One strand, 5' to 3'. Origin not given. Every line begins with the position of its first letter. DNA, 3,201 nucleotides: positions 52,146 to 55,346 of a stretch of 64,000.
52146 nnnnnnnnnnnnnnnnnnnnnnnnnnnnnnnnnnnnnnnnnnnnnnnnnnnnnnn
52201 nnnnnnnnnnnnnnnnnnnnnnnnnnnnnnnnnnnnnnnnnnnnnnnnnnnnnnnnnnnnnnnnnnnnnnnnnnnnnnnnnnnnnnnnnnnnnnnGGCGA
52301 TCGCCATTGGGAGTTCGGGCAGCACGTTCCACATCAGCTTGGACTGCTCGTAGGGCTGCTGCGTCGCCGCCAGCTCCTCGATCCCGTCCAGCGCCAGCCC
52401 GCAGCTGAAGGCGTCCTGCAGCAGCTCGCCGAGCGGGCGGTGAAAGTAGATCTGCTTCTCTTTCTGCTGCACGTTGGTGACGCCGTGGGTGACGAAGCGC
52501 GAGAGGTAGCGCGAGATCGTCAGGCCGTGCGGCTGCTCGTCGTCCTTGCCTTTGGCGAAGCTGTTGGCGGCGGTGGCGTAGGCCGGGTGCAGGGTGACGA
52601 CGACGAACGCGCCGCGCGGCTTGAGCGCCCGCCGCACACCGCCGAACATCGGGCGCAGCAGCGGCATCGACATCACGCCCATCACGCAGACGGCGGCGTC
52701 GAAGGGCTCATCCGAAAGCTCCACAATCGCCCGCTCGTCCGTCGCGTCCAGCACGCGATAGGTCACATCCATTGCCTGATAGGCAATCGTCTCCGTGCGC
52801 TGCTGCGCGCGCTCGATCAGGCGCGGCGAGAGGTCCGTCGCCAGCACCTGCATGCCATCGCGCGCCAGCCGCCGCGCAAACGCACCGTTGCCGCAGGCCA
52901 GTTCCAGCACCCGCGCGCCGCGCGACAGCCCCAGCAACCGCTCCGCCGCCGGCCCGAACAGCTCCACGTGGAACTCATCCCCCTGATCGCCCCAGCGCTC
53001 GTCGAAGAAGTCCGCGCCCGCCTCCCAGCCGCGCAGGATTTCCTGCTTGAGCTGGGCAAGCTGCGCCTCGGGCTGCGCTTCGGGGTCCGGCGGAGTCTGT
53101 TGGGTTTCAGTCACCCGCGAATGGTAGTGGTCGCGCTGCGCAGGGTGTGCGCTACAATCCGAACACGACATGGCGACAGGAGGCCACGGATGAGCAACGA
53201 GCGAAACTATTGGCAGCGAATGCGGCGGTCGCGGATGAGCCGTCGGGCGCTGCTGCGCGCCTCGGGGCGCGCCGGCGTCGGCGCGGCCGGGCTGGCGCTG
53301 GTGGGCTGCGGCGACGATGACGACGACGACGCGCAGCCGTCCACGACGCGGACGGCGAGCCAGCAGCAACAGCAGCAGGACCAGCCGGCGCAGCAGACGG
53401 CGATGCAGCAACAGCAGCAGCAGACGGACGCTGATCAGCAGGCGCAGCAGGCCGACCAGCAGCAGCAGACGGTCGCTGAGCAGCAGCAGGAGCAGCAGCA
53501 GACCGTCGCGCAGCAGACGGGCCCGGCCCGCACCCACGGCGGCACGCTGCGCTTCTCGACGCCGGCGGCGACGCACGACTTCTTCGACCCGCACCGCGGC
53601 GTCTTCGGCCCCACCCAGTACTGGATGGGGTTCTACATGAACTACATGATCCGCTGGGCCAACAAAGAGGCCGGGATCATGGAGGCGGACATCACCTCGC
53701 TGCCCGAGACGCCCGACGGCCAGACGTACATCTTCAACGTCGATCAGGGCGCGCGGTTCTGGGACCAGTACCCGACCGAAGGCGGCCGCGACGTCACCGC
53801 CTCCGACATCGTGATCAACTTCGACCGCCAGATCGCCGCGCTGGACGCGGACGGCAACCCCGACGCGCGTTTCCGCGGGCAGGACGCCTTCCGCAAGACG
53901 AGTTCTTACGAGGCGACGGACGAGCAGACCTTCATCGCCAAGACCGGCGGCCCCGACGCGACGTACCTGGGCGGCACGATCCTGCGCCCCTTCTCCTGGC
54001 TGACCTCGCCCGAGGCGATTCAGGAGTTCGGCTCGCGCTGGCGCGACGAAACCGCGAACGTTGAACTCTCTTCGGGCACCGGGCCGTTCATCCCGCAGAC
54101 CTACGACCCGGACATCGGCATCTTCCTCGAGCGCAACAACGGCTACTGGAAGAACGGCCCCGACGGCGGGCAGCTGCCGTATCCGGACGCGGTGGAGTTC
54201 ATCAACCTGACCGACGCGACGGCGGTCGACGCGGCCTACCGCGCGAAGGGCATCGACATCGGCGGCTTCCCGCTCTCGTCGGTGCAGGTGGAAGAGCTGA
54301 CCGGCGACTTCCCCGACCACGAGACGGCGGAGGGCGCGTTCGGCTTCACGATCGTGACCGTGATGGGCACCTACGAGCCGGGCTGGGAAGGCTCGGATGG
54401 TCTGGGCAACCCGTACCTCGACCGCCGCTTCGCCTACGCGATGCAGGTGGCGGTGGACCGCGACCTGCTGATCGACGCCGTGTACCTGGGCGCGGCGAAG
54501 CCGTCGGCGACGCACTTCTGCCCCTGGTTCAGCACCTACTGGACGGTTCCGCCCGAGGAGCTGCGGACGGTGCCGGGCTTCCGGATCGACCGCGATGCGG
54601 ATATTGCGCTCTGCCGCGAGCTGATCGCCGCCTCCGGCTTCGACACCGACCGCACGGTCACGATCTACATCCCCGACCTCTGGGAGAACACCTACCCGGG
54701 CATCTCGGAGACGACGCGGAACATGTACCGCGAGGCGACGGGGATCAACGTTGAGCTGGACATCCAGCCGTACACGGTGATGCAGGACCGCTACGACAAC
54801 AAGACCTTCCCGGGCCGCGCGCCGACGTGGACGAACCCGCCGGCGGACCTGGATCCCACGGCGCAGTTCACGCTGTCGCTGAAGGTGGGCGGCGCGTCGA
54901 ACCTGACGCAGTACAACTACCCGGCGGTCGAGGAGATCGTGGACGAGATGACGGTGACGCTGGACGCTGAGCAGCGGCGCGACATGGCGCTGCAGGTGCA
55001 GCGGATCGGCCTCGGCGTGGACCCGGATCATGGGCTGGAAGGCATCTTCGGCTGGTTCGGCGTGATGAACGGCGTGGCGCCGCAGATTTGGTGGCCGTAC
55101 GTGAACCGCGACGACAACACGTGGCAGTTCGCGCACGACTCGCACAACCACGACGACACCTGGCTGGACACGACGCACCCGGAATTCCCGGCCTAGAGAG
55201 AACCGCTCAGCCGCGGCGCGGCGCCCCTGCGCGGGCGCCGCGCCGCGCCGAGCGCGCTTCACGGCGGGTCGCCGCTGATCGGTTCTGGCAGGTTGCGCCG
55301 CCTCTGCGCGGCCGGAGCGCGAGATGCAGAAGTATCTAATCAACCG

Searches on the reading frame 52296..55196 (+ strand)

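Call 71: search_protein_families(library=pfam, proteins=[window:52296-55196:+], max_evalue=0.001)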
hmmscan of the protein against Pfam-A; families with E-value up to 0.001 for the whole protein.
window:52296-55196:+ (966 aa): 1 family
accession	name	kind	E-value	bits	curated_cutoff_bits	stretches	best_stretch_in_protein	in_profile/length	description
PF00496.27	SBP_bac_5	-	1.4e-33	117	32.4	1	471-855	12-356/368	Bacterial extracellular solute-binding proteins, family 5 Middle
